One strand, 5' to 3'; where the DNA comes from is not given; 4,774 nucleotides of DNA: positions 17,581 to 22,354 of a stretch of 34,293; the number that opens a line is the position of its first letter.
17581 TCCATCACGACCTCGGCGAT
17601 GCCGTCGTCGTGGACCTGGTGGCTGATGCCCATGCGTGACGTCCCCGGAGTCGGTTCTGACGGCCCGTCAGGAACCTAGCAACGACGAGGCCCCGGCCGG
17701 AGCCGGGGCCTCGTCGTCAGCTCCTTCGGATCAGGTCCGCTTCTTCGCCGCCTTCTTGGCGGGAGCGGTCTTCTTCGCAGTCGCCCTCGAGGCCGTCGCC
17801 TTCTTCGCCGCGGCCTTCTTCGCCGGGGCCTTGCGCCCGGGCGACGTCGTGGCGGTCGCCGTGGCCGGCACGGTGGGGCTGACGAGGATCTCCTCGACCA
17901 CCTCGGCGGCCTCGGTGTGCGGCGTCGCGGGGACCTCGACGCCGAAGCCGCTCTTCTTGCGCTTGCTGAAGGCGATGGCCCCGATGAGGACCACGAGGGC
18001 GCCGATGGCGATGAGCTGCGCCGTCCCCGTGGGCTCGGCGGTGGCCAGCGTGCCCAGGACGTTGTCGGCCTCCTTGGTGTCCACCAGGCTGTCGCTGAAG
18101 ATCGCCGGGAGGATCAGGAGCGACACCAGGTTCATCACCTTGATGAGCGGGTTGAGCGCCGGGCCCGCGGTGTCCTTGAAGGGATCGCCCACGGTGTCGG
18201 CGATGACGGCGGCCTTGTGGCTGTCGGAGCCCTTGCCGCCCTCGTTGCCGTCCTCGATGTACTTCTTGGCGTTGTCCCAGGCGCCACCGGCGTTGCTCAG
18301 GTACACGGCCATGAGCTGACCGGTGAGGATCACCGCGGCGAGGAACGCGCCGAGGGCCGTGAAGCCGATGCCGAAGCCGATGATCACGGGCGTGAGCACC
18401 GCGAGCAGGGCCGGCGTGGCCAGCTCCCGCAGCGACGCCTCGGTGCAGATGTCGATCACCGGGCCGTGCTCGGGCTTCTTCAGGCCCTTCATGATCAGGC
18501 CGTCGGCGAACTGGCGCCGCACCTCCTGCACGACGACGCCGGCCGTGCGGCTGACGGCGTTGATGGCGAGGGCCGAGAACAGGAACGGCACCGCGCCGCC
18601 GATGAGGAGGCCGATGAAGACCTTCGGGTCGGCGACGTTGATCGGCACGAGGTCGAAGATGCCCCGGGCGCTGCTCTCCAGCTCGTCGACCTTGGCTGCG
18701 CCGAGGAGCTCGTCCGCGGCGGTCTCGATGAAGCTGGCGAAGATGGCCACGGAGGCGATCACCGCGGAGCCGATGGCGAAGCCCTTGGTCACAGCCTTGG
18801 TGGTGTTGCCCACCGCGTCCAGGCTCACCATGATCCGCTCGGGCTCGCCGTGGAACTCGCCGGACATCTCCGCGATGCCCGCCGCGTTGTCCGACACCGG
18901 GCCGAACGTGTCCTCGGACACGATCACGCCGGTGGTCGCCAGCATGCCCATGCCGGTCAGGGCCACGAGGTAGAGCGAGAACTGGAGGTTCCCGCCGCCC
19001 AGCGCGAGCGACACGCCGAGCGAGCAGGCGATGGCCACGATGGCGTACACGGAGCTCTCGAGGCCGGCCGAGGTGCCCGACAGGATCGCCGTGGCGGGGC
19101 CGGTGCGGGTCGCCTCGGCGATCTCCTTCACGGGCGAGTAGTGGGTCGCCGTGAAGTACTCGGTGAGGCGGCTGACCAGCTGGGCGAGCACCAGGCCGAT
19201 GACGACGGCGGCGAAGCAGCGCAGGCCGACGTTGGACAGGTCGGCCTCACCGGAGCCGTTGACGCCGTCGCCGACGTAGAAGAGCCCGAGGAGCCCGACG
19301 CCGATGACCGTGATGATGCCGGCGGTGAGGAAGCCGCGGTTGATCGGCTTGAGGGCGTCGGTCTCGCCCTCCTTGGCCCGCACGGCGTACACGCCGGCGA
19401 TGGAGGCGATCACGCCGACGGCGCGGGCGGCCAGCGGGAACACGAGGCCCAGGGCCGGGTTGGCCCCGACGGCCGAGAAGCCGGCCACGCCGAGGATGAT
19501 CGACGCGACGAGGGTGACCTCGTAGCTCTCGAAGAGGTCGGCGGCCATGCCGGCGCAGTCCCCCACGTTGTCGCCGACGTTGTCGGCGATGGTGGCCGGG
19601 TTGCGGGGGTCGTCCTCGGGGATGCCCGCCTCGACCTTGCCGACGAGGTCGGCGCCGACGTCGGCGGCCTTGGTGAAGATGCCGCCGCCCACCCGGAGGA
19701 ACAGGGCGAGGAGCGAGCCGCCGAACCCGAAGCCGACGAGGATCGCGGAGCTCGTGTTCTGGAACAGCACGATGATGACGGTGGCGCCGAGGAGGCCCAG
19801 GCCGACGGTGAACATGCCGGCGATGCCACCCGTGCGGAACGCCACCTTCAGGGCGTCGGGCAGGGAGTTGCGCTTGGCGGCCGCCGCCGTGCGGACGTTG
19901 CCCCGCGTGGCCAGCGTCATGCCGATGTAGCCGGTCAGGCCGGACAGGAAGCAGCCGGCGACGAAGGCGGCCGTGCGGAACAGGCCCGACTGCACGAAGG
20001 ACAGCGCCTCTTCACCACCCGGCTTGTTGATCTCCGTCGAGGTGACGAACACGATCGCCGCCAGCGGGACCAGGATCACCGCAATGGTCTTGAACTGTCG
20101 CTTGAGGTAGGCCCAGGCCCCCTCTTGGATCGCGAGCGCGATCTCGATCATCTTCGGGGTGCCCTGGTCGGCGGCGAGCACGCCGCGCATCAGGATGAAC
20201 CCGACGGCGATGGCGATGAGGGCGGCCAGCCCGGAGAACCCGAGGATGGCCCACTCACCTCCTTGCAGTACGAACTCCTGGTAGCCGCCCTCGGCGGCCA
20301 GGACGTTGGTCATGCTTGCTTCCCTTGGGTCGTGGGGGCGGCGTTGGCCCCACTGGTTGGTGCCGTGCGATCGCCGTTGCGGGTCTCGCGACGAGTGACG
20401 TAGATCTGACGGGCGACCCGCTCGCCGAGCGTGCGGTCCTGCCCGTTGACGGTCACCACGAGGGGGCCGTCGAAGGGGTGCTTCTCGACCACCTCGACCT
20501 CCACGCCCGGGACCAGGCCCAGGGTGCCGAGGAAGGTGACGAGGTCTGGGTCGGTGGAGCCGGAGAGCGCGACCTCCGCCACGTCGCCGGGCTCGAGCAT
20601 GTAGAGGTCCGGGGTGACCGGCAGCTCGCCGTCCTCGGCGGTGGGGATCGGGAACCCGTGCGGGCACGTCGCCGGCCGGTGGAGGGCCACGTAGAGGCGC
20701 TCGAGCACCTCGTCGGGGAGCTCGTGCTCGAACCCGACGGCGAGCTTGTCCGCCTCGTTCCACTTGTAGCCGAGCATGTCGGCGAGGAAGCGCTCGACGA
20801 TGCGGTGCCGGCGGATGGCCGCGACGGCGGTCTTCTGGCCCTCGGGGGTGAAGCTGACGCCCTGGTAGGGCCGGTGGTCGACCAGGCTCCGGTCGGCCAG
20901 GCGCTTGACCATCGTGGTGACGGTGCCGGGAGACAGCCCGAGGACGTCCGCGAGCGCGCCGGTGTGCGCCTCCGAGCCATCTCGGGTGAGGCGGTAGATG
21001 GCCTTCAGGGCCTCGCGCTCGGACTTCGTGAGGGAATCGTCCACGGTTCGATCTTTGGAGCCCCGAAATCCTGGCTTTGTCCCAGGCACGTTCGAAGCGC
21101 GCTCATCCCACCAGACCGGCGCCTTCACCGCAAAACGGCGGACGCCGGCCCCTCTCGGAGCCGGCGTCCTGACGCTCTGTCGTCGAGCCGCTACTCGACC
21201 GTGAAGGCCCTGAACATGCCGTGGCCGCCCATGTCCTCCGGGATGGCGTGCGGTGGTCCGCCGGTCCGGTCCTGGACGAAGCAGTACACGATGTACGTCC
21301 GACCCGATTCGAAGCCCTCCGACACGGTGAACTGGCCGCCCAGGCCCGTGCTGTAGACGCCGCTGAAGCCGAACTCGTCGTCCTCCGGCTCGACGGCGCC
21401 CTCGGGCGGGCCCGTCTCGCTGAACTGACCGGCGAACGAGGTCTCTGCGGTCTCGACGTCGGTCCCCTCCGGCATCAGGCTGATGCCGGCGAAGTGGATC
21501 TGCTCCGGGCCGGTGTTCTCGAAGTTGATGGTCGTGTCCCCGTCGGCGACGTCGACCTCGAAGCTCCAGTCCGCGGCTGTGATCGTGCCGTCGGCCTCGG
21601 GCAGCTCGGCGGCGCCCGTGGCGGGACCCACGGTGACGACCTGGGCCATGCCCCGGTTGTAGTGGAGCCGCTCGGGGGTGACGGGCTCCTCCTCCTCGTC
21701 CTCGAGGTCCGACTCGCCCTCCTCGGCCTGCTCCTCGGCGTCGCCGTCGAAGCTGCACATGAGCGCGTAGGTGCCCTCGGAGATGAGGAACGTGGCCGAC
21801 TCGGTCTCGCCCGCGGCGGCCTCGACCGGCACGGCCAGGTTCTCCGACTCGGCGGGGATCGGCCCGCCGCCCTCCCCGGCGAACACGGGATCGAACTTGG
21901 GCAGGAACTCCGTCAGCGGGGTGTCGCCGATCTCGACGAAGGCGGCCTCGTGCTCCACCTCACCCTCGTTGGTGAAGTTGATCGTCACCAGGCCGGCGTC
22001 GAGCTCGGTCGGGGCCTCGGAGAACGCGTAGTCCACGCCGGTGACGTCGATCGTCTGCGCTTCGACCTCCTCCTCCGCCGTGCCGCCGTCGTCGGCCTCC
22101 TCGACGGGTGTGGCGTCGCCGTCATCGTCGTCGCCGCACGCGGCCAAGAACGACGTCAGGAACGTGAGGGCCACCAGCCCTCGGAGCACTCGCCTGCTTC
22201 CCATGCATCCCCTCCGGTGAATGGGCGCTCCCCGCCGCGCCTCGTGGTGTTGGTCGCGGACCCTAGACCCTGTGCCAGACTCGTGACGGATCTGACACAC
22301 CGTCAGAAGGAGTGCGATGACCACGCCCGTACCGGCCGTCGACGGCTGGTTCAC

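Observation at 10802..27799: Perfect CTGAC-N5-GTCAG palindrome at the 5' end of all four acyl-CoA/steroid catabolic operons: candidate undescribed regulon operator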

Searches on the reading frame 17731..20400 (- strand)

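Call 9: search_protein_families(library=pfam, proteins=[window:17731-20400:-])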
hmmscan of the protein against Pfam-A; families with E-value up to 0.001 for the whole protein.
window:17731-20400:- (889 aa): 1 family
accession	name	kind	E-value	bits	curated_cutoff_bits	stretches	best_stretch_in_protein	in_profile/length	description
PF03030.21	H_PPase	-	4.5e-237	789.2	29.7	1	61-763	1-645/645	Inorganic H+ pyrophosphatase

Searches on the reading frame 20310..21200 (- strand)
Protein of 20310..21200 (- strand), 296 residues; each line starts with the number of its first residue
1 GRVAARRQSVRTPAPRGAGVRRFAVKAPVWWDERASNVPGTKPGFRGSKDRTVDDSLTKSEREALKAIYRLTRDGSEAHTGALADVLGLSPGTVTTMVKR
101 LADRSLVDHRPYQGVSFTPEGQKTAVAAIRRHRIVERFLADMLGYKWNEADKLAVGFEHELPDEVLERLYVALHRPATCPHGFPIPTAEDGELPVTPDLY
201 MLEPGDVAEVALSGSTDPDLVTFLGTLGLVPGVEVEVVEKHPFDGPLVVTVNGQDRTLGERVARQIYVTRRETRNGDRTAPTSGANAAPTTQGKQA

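Call 9: search_protein_families(library=pfam, proteins=[window:20310-21200:-])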
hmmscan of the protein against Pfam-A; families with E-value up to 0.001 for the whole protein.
window:20310-21200:- (296 aa): 6 families
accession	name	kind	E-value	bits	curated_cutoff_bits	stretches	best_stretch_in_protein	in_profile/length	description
PF02742.21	Fe_dep_repr_C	-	2.8e-25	88.5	27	1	118-187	1-70/70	Iron dependent repressor, metal binding and dimerisation domain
PF04023.20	FeoA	-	1.3e-17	64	23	1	199-269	3-73/74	FeoA domain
PF01325.25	Fe_dep_repress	-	5.4e-12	46.2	26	1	57-115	2-60/60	Iron dependent repressor, N-terminal DNA binding domain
PF12802.13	MarR_2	-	5.7e-05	23.6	27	1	73-111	16-54/61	MarR family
PF01047.28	MarR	-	9e-05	22.7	24.6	1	79-108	19-48/59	MarR family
PF13412.12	HTH_24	-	0.00021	21.2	21.9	1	68-103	8-43/48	Winged helix-turn-helix DNA-binding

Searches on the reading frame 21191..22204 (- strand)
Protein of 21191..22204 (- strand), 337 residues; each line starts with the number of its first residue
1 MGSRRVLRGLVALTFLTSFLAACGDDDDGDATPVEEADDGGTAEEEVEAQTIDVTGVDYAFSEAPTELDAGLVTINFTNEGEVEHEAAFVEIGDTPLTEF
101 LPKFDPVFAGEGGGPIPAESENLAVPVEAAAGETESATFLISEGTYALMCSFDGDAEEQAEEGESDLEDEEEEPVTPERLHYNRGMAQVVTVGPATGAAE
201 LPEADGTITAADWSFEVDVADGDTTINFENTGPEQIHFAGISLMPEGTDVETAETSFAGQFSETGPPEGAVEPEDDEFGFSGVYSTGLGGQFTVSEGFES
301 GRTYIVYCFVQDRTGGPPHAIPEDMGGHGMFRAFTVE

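Call 78: search_protein_families(library=pfam, proteins=[window:21191-22204:-], max_evalue=0.001)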
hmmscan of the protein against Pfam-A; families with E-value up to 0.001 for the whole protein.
window:21191-22204:- (337 aa): 1 family
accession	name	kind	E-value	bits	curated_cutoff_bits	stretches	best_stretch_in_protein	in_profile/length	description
PF12073.14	DUF3553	-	0.00075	19.5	20.3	0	220-243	24-47/50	Protein of unknown function (DUF3553)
